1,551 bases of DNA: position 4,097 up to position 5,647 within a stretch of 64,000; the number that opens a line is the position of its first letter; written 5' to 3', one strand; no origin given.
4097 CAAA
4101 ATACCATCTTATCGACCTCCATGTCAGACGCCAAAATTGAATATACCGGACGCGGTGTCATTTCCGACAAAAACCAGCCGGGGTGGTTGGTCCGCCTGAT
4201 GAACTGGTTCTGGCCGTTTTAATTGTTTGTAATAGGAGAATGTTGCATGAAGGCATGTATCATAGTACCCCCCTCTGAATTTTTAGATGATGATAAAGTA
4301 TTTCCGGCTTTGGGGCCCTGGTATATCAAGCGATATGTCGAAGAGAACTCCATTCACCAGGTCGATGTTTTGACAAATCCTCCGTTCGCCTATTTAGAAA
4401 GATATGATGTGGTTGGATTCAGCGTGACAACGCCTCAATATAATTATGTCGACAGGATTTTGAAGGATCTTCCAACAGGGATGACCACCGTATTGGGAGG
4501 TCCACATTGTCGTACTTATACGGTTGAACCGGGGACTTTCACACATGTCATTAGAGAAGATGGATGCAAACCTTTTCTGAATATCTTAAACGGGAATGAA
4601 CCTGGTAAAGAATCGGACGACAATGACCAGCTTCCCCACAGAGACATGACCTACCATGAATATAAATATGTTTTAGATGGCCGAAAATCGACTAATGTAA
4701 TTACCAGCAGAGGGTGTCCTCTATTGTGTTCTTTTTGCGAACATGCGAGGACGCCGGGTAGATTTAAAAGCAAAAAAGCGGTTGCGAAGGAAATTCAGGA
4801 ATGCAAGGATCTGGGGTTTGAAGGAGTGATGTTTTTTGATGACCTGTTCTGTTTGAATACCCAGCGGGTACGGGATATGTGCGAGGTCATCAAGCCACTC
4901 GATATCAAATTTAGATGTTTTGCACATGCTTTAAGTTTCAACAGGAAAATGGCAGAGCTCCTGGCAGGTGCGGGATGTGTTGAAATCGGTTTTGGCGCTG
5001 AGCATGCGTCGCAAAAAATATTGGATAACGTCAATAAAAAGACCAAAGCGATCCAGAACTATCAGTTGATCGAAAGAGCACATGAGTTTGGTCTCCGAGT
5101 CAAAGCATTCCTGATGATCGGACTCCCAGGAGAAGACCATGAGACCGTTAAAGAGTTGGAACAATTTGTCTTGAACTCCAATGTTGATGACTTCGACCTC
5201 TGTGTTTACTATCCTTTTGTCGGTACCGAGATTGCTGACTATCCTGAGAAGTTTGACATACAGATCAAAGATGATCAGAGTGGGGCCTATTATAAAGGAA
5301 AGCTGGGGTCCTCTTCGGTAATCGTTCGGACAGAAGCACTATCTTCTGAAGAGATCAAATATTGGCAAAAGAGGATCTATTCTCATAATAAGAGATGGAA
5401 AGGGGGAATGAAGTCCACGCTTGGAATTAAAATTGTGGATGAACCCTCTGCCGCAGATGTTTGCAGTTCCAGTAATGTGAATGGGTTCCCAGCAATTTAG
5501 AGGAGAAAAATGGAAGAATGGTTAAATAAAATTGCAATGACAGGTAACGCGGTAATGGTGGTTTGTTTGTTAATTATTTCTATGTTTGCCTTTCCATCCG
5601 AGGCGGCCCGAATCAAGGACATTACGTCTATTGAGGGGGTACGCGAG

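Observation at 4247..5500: Radical-SAM gene embedded between flgH and flgI in the rod/ring operon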

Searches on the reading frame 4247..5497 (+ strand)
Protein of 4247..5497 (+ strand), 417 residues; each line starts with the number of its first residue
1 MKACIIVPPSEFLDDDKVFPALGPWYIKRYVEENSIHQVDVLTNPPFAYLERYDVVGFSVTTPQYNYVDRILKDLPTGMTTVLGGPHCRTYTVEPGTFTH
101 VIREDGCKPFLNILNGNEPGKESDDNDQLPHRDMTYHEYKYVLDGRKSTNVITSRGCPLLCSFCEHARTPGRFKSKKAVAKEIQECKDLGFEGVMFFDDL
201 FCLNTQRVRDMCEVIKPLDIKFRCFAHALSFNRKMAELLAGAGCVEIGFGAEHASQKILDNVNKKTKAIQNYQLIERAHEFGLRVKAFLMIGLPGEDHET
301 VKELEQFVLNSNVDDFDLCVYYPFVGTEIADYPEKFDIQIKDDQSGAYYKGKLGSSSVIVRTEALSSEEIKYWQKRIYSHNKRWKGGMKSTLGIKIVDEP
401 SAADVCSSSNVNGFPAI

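Call 3: search_protein_families(library=pfam, proteins=[window:4247-5497:+], max_evalue=0.01)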
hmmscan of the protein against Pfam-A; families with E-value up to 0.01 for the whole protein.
window:4247-5497:+ (417 aa): 2 families
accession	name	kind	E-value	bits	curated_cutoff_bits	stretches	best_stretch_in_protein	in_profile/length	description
PF04055.27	Radical_SAM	-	3.1e-20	73.4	29.5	1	151-307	1-165/166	Radical SAM superfamily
PF02310.24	B12-binding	-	9.5e-05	22.7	32.1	1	20-92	13-95/121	B12 binding domain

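Call 4: search_protein_families(library=ncbifam, proteins=[window:4247-5497:+], max_evalue=0.01)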
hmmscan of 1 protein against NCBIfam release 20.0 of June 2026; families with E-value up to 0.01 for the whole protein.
window:4247-5497:+ (417 aa): 27 families (the best 25 are shown)
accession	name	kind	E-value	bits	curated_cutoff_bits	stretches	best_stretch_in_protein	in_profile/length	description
TIGR04479.1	bcpD_PhpK_rSAM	subfamily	6.5e-32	110.6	600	1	147-339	240-437/504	PhpK family radical SAM P-methyltransferase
TIGR03471.1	HpnJ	equivalog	1.3e-26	93.5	577.6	1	147-379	196-430/472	hopanoid biosynthesis associated radical SAM protein HpnJ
NF033070.1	rSAM_AprD4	equivalog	5.4e-19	68.4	500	1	127-369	173-419/456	AprD4 family radical SAM diol-dehydratase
TIGR04072.2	rSAM_ladder_B12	equivalog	9.3e-19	67.4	360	1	134-331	166-364/443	lipid biosynthesis B12-binding/radical SAM protein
NF050148.1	rSAM_ApyD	equivalog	1.2e-18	66.9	750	1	123-300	176-355/645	RiPP biosynthesis radical SAM protein ApyD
TIGR02026.1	BchE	equivalog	1e-16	60.9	481.35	1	135-379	181-425/497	magnesium-protoporphyrin IX monomethyl ester anaerobic oxidative cyclase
TIGR04295.1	B12_rSAM_oligo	hypoth_equivalog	1.2e-14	53.9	400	1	135-336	188-385/422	TIGR04295 family B12-binding domain-containing radical SAM protein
TIGR04014.1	B12_SAM_MJ_0865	equivalog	1.5e-13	50.4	360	1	248-332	273-357/434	methyl-coenzyme M reductase glutamine C-methyltransferase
TIGR04013.1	B12_SAM_MJ_1487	hypoth_equivalog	1.7e-13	50.2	251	2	52-188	43-194/382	TIGR04013 family B12-binding domain/radical SAM domain-containing protein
TIGR04385.1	B12_rSAM_cofa1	equivalog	7.9e-13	48.4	450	1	131-308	177-361/438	B12 lower ligand biosynthesis radical SAM protein BzaD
TIGR03975.1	rSAM_ocin_1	subfamily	1.8e-12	46.6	281.85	1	151-304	264-423/606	RiPP maturation radical SAM C-methyltransferase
TIGR04367.1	HpnR_B12_rSAM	equivalog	2.2e-12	46.3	650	1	118-330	155-370/490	hopanoid C-3 methylase HpnR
NF038361.1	rSAM_Sden_1168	equivalog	1.3e-11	43.8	575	1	145-313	279-453/560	Sden_1168 family B12-binding radical SAM P-methyltransferase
TIGR04428.1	B12_rSAM_trp_MT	equivalog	2e-11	43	500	1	149-319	217-408/558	tryptophan 2-C-methyltransferase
TIGR01125.1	TIGR01125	equivalog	3.5e-11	42.8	356.95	1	126-344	113-349/432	30S ribosomal protein S12 methylthiotransferase RimO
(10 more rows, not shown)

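Call 5: find_homologous_proteins(query=window:4247-5497:+, max_evalue=0.001)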
Query window:4247-5497:+ (417 aa): 300 proteins with E <= 0.001 among 3350 candidates; the best 120 are listed.
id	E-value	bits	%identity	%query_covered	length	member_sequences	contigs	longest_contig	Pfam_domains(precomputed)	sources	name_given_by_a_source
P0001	8.4e-262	886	89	100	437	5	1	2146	PF04055.28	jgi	jgi:radical SAM superfamily enzyme YgiQ (UPF0313 family)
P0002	6.2e-175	600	63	92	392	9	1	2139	PF04055.28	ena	-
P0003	1.2e-172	593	65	94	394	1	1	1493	PF04055.28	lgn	-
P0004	3.0e-169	581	65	92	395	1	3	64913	PF04055.28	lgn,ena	-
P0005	3.3e-165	568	63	92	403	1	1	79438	PF04055.28,PF02310.25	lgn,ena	-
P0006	5.5e-151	521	59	94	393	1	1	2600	PF04055.28,PF02310.25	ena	-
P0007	2.1e-150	519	61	91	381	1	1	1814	PF04055.28,PF02310.25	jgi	jgi:radical SAM superfamily enzyme YgiQ (UPF0313 family)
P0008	2.2e-150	519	59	93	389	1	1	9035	PF04055.28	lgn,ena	-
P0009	2.7e-149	516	59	92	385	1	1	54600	PF04055.28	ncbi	-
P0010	7.7e-149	514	58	94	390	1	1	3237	PF04055.28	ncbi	-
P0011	8.5e-149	514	57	92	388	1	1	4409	PF04055.28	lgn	-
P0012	1.1e-148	514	57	92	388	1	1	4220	PF04055.28,PF02310.25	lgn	-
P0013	1.3e-148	513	57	92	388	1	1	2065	PF04055.28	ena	-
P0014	8.7e-148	511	56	93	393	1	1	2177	PF04055.28,PF02310.25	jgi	jgi:anaerobic magnesium-protoporphyrin IX monomethyl ester cyclase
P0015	2.8e-147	509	56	92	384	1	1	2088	PF04055.28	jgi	jgi:anaerobic magnesium-protoporphyrin IX monomethyl ester cyclase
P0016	2.9e-147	509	57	92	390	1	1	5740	PF04055.28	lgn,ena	-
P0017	8.6e-146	504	58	92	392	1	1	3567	PF04055.28,PF02310.25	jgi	jgi:radical SAM superfamily enzyme YgiQ (UPF0313 family)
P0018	4.8e-145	502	57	92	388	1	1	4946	PF04055.28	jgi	jgi:anaerobic magnesium-protoporphyrin IX monomethyl ester cyclase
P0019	2.2e-143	496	57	91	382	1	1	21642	PF04055.28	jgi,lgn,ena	-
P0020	2.5e-141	489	57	91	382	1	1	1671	PF04055.28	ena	-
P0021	1.1e-139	484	56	92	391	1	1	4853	PF04055.28,PF02310.25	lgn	-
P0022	1.5e-136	474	55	92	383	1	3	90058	PF04055.28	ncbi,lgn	-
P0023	1.0e-134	468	61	78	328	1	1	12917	PF04055.28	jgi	jgi:radical SAM superfamily enzyme YgiQ (UPF0313 family)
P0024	4.1e-131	456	59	85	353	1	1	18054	PF04055.28,PF02310.25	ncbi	-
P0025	9.2e-126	438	51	92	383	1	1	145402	PF04055.28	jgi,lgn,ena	-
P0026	6.9e-123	429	53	89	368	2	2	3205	PF04055.28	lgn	-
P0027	3.9e-122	426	56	83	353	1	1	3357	PF04055.28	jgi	jgi:radical SAM superfamily enzyme YgiQ (UPF0313 family)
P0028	1.5e-113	398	50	91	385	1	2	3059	PF04055.28,PF02310.25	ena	-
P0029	6.1e-112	393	49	91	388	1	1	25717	PF04055.28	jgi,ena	-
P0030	4.6e-106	373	49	92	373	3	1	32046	PF04055.28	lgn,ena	-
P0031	2.9e-97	344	45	93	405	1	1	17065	PF04055.28,PF02310.25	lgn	-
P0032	5.2e-96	340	46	90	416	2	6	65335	PF04055.28,PF02310.25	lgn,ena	-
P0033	8.6e-94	333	44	92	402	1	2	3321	PF04055.28,PF02310.25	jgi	jgi:radical SAM superfamily enzyme YgiQ (UPF0313 family)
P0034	5.5e-93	330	44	92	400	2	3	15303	PF04055.28,PF02310.25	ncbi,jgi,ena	-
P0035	1.4e-92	329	44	91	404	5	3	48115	PF04055.28,PF02310.25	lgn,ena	-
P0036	1.4e-91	326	44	90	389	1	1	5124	PF04055.28,PF02310.25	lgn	-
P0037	3.8e-91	324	45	92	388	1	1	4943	PF04055.28,PF02310.25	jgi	-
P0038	1.3e-90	322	43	91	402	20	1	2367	PF04055.28,PF02310.25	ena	-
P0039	1.8e-90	322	44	92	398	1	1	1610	PF04055.28,PF02310.25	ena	-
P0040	3.1e-90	321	44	90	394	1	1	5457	PF04055.28,PF02310.25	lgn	-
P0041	6.1e-90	320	43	92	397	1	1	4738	PF04055.28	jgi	-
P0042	3.0e-89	318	41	92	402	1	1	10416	PF04055.28,PF02310.25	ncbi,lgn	-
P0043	9.9e-89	316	42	90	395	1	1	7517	PF04055.28,PF02310.25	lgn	-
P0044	1.2e-87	313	43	90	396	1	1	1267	PF04055.28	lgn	-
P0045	2.4e-87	312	42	90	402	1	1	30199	PF04055.28,PF02310.25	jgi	-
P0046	2.9e-86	308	41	90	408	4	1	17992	PF04055.28,PF02310.25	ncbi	ncbi:MAG: radical SAM protein [Patescibacteria group bacterium]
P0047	3.5e-86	308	41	96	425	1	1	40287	PF04055.28,PF02310.25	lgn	-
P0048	1.6e-85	306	43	93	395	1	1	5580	PF04055.28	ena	-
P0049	1.3e-84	303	40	93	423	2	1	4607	PF04055.28,PF02310.25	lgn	-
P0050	2.2e-84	302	42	90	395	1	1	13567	PF04055.28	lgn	-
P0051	1.2e-82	296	42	89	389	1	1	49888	PF04055.28,PF02310.25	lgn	-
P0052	2.7e-82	295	41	92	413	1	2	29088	PF04055.28,PF02310.25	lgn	-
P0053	4.0e-82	294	43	85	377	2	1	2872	PF04055.28,PF02310.25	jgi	-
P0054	1.0e-79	286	40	92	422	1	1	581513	PF04055.28,PF02310.25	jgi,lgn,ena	-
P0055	1.4e-78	283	39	93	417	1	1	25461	PF04055.28,PF02310.25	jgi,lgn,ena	-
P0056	2.4e-78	282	40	91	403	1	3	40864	PF04055.28,PF02310.25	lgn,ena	-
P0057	2.8e-78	282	40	94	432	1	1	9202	PF04055.28,PF02310.25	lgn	-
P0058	7.3e-75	270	38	91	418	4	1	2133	PF04055.28,PF02310.25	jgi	-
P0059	1.5e-74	269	39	92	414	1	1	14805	PF04055.28,PF02310.25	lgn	-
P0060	1.7e-74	269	38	90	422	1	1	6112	PF04055.28,PF02310.25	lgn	-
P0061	3.3e-74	268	37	90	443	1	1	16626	PF04055.28,PF02310.25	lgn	-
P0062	1.7e-73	266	39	88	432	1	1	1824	PF04055.28,PF02310.25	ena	-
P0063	1.9e-72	262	37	92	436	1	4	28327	PF04055.28,PF02310.25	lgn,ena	-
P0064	3.0e-72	262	37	90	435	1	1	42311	PF04055.28,PF02310.25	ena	-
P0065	5.8e-72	261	37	94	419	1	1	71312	PF04055.28,PF02310.25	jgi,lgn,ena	-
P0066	1.7e-71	259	38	89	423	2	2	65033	PF04055.28,PF02310.25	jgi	jgi:radical SAM superfamily enzyme YgiQ (UPF0313 family)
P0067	2.2e-71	259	38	91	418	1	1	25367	PF04055.28,PF02310.25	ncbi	-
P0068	3.4e-71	258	38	92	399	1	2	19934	PF04055.28,PF02310.25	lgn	-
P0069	9.2e-71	257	37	90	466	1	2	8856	PF04055.28,PF02310.25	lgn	-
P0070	1.3e-70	256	37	90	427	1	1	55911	PF04055.28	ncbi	-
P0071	1.5e-70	256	37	89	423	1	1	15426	PF04055.28,PF02310.25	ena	-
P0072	1.7e-69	253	34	94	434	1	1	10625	PF04055.28,PF02310.25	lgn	-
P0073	4.3e-69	251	36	91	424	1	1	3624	PF04055.28,PF02310.25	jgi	jgi:anaerobic magnesium-protoporphyrin IX monomethyl ester cyclase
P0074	5.3e-69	251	38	92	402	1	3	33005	PF04055.28,PF02310.25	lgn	-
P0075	5.8e-69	251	37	92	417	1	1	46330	PF04055.28,PF02310.25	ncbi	-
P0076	8.8e-69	250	35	90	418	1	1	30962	PF04055.28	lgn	-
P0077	3.8e-68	248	37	90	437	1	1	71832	PF04055.28,PF02310.25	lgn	-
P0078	7.0e-68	247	38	89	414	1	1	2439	PF04055.28,PF02310.25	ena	-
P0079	1.4e-67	246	37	91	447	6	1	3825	PF04055.28,PF02310.25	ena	-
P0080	1.5e-67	246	37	88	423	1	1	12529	PF04055.28,PF02310.25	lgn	-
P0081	1.9e-67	246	34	91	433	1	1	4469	PF04055.28,PF02310.25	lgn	-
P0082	2.4e-67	246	37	92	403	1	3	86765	PF04055.28,PF02310.25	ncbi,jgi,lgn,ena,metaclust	metaclust:\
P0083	2.6e-67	246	37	88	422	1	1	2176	PF04055.28,PF02310.25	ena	-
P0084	2.8e-67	245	37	89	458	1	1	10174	PF04055.28,PF02310.25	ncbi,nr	ncbi:MAG: B12-binding domain-containing radical SAM protein [Magnetococcales bacterium]|nr:B12-bindi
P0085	4.3e-67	245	36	88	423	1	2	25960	PF04055.28,PF02310.25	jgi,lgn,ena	-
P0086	4.9e-67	245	37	92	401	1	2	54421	PF04055.28,PF02310.25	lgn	-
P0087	6.3e-67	244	35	92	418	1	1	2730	PF04055.28,PF02310.25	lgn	-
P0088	7.5e-67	244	36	92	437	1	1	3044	PF04055.28,PF02310.25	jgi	-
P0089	1.9e-66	243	36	91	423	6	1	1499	PF04055.28,PF02310.25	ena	-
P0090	8.0e-66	241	36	89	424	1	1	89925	PF04055.28,PF02310.25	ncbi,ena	-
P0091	1.2e-65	240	36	92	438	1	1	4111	PF04055.28,PF02310.25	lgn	-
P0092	2.5e-65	239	35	92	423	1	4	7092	PF04055.28,PF02310.25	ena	-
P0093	6.4e-65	238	35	89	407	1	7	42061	PF04055.28,PF02310.25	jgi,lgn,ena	-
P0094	6.5e-65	238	34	92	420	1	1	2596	PF04055.28,PF02310.25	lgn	-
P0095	7.3e-65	237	36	89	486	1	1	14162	PF04055.28,PF02310.25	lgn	-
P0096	8.4e-65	237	37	94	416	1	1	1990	PF04055.28,PF02310.25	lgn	-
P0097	1.3e-64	237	35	90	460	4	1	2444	PF04055.28,PF02310.25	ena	-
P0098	1.9e-64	236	38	88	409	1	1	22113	PF04055.28,PF02310.25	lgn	-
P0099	2.5e-64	236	48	56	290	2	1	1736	PF04055.28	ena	-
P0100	2.6e-64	236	48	54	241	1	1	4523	PF04055.28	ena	-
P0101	8.3e-64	234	36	90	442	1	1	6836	PF04055.28,PF02310.25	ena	-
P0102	8.4e-64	234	37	87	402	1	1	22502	PF04055.28,PF02310.25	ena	-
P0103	1.4e-63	233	37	87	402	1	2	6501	PF04055.28,PF02310.25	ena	-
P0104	1.6e-63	233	37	88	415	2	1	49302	PF04055.28,PF02310.25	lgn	-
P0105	1.8e-63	233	36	89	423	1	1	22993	PF04055.28,PF02310.25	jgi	jgi:anaerobic magnesium-protoporphyrin IX monomethyl ester cyclase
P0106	2.8e-63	232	36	80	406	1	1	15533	PF04055.28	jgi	jgi:radical SAM superfamily enzyme YgiQ (UPF0313 family)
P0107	3.4e-63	232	38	89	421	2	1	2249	PF04055.28,PF02310.25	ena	-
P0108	3.5e-63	232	34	92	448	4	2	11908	PF04055.28,PF02310.25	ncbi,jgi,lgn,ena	jgi:radical SAM superfamily enzyme YgiQ (UPF0313 family)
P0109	4.2e-63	232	36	89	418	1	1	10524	PF04055.28,PF02310.25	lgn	-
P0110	5.0e-63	231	37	92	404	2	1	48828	PF04055.28,PF02310.25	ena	-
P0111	4.0e-62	228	36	90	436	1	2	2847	PF04055.28,PF02310.25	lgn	-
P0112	5.2e-62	228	35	89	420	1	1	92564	PF04055.28,PF02310.25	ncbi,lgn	-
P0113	5.3e-62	228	36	91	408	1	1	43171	PF04055.28,PF02310.25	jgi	-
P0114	5.6e-62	228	36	94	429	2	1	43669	PF04055.28,PF02310.25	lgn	-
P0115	5.8e-62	228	36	94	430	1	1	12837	PF04055.28,PF02310.25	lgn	-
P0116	9.2e-62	227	36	92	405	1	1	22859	PF04055.28,PF02310.25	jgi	-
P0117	1.0e-61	227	39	79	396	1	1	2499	PF04055.28,PF02310.25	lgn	-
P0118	1.2e-61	227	35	91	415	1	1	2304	PF04055.28,PF19864.6,PF02310.25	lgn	-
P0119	2.6e-61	226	36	90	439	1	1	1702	PF04055.28,PF02310.25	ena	-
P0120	4.2e-61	225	36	90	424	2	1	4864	PF04055.28,PF02310.25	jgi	-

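Call 7: find_encoding_contigs(protein=P0004, flank=8000, max_places=2)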
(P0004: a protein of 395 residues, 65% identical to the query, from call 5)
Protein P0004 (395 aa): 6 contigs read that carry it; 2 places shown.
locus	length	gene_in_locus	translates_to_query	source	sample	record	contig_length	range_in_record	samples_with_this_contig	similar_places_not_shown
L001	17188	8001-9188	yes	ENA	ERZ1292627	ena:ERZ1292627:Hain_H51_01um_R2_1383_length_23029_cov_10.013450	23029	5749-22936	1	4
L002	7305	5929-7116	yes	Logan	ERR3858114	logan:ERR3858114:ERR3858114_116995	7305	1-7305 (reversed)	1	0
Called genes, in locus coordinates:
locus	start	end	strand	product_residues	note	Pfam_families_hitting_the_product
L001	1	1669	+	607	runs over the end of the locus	PF14890:Intein_splicing, PF14528:LAGLIDADG_3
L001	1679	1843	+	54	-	-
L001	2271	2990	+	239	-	PF13489:Methyltransf_23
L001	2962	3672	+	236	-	PF13578:Methyltransf_24 (weak)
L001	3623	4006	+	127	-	-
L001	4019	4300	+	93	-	-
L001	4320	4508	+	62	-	-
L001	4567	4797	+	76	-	-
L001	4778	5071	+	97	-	-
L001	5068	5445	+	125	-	-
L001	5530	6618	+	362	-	PF00534:Glycos_transf_1, PF13692:Glyco_trans_1_4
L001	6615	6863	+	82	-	-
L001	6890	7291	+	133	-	-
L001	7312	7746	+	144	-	-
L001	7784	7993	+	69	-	-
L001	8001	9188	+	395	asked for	PF04055:Radical_SAM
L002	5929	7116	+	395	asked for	PF04055:Radical_SAM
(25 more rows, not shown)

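Call 8: find_encoding_contigs(protein=P0005, flank=8000, max_places=2)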
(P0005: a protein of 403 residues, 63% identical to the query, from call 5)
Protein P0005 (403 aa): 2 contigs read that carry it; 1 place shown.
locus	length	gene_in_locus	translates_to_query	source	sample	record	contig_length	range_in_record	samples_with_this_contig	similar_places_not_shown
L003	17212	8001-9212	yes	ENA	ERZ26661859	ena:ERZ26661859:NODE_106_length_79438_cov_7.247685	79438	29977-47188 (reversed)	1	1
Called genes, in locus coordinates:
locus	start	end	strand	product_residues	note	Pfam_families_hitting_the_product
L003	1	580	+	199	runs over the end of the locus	PF13392:HNH_3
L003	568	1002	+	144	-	PF00436:SSB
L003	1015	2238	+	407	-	-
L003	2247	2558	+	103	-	-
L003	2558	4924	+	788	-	-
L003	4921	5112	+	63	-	-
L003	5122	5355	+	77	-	-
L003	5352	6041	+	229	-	PF04989:RMNT_CmcI (faint), PF13578:Methyltransf_24 (weak)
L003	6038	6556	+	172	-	PF05551:zf-His_Me_endon (weak), PF13392:HNH_3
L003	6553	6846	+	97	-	-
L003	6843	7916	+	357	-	PF00534:Glycos_transf_1, PF13692:Glyco_trans_1_4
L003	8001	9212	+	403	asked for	PF02310:B12-binding (faint), PF04055:Radical_SAM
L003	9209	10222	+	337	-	-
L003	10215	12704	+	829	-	PF08241:Methyltransf_11, PF00534:Glycos_transf_1, PF13692:Glyco_trans_1_4, PF01075:Glyco_transf_9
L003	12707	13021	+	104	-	PF06147:DUF968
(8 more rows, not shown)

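Call 9: find_encoding_contigs(protein=P0009, flank=8000, max_places=2)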
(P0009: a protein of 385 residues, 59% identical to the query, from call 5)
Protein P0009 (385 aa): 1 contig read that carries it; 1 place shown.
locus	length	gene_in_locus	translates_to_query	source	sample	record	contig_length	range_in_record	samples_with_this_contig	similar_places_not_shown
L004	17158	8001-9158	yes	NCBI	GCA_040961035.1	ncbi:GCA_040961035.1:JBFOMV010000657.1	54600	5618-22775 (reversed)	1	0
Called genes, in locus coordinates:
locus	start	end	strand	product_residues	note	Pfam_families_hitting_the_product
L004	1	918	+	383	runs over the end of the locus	PF13692:Glyco_trans_1_4 (weak)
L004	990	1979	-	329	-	-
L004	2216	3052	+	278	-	PF12698:ABC2_membrane_3 (weak), PF01061:ABC2_membrane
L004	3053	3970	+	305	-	PF00005:ABC_tran, PF13304:AAA_21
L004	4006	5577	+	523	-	PF13524:Glyco_trans_1_2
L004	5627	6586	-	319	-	PF13489:Methyltransf_23, PF07021:MetW (faint), PF13847:Methyltransf_31, PF08241:Methyltransf_11, PF08242:Methyltransf_12, PF13649:Methyltransf_25 (weak)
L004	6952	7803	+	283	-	PF02475:TRM5-TYW2_MTfase (weak), PF05050:Methyltransf_21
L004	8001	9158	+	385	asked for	PF04055:Radical_SAM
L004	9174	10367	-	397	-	PF04577:Glyco_transf_61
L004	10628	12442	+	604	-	PF13522:GATase_6, PF13537:GATase_7, PF00733:Asn_synthase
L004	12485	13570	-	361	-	PF00534:Glycos_transf_1, PF13692:Glyco_trans_1_4, PF13524:Glyco_trans_1_2 (weak)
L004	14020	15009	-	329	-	PF01073:3Beta_HSD (weak), PF01370:Epimerase, PF02719:Polysacc_synt_2, PF04321:RmlD_sub_bind, PF07993:NAD_binding_4 (faint), PF16363:GDP_Man_Dehyd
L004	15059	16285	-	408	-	PF00155:Aminotran_1_2 (weak), PF01041:DegT_DnrJ_EryC1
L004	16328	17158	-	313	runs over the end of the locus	PF01370:Epimerase, PF16363:GDP_Man_Dehyd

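Call 33: predict_structure(alignment_id=A1)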
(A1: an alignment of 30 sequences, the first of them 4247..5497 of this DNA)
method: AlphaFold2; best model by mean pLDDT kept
length: 417 residues; sequences in the alignment: 30
mean_pLDDT: 86.5   pTM: 0.83
mean pLDDT of the five models: 86.5, 86.2, 85.0, 85.0, 82.9
residues with pLDDT >= 90: 269; 70-90: 97; 50-70: 20; < 50: 31
segments of 3 or more residues with pLDDT < 50: 387-417
pLDDT, mean of each block of 10 residues (from residue 1): 94 79 95 98 91 96 87 91 91 91 95 97 94 92 92 90 87 96 97 92 96 97 95 98 97 96 94 98 96 94 97 92 86 87 56 63 92 91 57 33 25 28
secondary structure, 60 per line:
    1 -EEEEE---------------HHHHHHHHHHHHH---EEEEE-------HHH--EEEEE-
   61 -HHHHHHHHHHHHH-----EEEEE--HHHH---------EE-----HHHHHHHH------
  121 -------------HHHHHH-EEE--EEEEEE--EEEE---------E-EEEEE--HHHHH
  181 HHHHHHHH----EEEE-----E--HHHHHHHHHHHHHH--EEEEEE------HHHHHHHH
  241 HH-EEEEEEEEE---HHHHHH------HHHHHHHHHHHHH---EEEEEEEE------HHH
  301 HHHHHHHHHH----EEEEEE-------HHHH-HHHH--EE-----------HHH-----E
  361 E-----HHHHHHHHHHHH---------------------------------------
elements in order: E2-6 H22-34 E38-42 E55-59 H62-74 E80-84 H87-90 H107-114 H134-139 E141-143 E146-151 E154-157 E169-173 H176-188 E193-196 H205-218 E221-226 H233-242 E244-252 H256-261 H268-280 E284-291 H298-310 E315-320 H328-331 H333-336 H367-378
